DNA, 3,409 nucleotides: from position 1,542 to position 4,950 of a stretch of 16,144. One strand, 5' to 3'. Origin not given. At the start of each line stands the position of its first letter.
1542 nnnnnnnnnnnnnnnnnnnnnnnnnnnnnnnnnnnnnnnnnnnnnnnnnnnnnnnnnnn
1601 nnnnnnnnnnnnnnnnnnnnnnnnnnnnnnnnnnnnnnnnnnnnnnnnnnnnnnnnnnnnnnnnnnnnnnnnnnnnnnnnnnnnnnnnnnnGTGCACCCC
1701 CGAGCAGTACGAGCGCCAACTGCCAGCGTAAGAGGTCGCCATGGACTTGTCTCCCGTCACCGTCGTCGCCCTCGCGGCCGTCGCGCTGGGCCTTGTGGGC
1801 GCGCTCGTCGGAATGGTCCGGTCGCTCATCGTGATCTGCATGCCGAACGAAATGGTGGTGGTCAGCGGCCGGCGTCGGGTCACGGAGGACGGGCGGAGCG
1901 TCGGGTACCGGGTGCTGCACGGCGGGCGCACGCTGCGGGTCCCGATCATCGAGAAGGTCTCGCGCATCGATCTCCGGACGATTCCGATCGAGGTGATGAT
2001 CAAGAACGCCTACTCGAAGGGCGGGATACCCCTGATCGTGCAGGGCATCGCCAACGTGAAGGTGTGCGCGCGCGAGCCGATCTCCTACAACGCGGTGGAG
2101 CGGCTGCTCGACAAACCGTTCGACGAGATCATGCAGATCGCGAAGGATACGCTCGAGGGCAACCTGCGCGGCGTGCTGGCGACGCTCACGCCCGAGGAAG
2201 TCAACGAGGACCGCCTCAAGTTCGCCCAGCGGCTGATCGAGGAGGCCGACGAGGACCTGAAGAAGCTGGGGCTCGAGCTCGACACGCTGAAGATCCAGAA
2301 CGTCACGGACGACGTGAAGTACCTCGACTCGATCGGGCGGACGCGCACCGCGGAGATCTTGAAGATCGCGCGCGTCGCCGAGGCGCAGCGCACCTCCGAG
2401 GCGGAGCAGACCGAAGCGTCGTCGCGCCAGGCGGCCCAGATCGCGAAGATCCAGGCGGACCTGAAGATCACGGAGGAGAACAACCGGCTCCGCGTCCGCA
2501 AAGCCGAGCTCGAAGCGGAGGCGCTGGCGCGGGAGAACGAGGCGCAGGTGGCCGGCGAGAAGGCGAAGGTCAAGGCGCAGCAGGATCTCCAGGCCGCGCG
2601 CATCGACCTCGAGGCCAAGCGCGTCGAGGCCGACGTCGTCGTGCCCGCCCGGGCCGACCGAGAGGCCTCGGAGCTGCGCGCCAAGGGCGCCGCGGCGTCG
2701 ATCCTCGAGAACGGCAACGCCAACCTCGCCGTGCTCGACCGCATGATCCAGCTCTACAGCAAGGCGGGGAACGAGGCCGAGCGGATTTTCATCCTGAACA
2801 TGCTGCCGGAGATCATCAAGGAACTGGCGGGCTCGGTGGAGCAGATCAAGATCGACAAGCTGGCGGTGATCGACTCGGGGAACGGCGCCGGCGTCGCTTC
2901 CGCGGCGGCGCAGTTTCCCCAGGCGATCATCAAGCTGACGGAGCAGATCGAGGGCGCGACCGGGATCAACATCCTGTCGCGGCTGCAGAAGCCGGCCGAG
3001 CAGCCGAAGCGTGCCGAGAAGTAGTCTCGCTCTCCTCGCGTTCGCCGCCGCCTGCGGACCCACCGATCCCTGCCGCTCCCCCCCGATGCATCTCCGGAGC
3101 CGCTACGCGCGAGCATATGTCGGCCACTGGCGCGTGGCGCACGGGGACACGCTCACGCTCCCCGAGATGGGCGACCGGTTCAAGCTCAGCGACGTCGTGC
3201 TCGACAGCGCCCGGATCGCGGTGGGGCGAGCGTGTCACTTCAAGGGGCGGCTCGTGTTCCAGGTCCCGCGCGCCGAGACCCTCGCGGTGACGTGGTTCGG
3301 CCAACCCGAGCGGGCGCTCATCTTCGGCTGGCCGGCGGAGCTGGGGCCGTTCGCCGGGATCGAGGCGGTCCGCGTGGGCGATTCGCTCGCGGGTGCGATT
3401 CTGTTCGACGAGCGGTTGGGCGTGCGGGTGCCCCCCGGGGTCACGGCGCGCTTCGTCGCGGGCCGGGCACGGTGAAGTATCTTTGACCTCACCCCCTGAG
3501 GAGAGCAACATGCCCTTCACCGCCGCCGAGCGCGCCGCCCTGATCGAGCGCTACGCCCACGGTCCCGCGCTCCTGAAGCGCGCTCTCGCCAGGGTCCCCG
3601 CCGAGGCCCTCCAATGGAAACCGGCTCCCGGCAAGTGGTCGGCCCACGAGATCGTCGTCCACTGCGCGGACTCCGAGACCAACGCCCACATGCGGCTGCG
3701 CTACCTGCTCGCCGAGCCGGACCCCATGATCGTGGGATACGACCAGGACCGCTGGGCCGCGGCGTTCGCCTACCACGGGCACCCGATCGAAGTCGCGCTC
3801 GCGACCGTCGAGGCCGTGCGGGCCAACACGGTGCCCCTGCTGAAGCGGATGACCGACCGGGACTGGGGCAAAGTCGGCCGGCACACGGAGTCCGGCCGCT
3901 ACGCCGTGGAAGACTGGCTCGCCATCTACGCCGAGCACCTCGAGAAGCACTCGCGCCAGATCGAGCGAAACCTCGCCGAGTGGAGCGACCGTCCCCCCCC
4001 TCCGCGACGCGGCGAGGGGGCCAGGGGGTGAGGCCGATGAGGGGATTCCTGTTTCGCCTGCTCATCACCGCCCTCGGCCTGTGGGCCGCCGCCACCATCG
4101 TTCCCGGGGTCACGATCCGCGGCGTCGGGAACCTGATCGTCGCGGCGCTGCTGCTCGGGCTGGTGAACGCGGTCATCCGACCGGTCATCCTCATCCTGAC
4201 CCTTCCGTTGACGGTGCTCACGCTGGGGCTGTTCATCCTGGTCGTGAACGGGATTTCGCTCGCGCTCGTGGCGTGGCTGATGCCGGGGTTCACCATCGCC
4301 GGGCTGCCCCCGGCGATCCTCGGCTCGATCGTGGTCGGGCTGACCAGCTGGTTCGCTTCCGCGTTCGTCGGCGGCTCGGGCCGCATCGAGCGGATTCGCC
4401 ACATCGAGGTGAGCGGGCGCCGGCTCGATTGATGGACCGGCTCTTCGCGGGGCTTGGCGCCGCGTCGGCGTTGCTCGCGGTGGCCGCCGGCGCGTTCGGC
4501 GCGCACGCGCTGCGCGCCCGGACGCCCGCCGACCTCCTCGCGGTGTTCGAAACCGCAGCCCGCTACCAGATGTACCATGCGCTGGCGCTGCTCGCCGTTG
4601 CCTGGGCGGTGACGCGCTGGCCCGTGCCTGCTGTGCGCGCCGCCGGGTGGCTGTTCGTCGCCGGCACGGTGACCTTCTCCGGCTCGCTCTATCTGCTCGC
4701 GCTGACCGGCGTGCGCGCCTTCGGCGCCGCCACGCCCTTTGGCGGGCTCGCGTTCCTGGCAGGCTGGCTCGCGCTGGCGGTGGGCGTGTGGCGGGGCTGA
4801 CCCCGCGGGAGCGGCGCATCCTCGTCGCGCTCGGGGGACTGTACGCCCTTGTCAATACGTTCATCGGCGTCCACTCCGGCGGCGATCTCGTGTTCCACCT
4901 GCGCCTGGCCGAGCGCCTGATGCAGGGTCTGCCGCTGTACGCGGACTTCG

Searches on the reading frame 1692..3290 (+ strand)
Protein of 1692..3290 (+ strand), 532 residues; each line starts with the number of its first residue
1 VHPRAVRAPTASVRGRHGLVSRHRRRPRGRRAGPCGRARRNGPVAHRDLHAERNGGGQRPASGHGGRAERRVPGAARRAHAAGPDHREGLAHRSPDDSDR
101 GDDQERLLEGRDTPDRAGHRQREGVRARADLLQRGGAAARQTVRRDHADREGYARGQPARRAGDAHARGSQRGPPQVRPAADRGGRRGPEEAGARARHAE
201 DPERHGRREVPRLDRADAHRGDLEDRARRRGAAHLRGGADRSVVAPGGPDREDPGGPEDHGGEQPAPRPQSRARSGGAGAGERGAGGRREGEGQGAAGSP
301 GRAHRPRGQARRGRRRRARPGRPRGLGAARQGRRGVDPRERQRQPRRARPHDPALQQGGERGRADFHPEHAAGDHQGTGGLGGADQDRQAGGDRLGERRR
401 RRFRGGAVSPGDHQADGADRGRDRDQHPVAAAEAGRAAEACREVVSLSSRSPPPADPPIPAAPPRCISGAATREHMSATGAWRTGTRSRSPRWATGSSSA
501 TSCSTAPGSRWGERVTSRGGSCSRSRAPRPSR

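Call 15: search_protein_families(library=pfam, proteins=[window:1692-3290:+], max_evalue=0.001)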
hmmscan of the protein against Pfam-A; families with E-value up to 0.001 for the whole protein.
window:1692-3290:+ (532 aa): 0 families

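Call 59: search_protein_families(library=pfam, proteins=[window:1741-3024:+], max_evalue=0.01)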
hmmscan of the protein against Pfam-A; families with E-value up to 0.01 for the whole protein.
window:1741-3024:+ (427 aa): 1 family
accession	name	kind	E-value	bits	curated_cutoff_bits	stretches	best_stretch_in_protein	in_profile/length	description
PF01145.31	Band_7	-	4.4e-21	76.2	23.6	1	35-217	5-174/176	SPFH domain / Band 7 family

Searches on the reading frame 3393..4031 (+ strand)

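Call 59: search_protein_families(library=pfam, proteins=[window:3393-4031:+], max_evalue=0.01)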
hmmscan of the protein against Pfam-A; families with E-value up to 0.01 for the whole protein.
window:3393-4031:+ (212 aa): 2 families
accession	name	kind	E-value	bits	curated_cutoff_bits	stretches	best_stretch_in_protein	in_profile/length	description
PF12867.12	DinB_2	-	2.6e-18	67.1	24.8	1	57-190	5-128/128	DinB superfamily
PF25314.1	TNFR_nem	-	0.0048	17.3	27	1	7-22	12-27/34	TNF receptor-like domain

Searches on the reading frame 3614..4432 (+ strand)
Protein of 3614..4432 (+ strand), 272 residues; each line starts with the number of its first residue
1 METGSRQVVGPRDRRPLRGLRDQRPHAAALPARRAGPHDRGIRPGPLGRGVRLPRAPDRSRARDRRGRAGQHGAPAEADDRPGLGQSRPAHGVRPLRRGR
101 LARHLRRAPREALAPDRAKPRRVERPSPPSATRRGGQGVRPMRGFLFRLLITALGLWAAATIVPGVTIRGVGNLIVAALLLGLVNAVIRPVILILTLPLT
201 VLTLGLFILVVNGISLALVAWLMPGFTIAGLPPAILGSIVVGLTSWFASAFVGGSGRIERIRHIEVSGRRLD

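Call 59: search_protein_families(library=pfam, proteins=[window:3614-4432:+], max_evalue=0.01)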
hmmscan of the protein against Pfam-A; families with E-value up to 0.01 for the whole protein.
window:3614-4432:+ (272 aa): 1 family
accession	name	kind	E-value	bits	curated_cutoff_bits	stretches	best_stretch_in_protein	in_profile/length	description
PF04020.18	Phage_holin_4_2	-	5.6e-29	101.3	28.8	1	144-247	2-105/105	Mycobacterial 4 TMS phage holin, superfamily IV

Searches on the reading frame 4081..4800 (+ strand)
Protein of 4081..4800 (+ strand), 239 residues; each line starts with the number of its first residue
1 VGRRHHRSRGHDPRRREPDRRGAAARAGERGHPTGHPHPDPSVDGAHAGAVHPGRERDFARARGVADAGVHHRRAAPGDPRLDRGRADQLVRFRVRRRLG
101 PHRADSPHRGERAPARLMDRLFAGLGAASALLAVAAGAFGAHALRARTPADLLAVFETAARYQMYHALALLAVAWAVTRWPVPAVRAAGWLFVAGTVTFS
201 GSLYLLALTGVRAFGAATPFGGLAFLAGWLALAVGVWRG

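Call 59: search_protein_families(library=pfam, proteins=[window:4081-4800:+], max_evalue=0.01)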
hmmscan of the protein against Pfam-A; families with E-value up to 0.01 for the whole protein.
window:4081-4800:+ (239 aa): 1 family
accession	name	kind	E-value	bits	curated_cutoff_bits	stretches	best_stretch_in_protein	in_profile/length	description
PF04241.20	DUF423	-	1e-28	99.8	25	1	136-222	1-86/86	Protein of unknown function (DUF423)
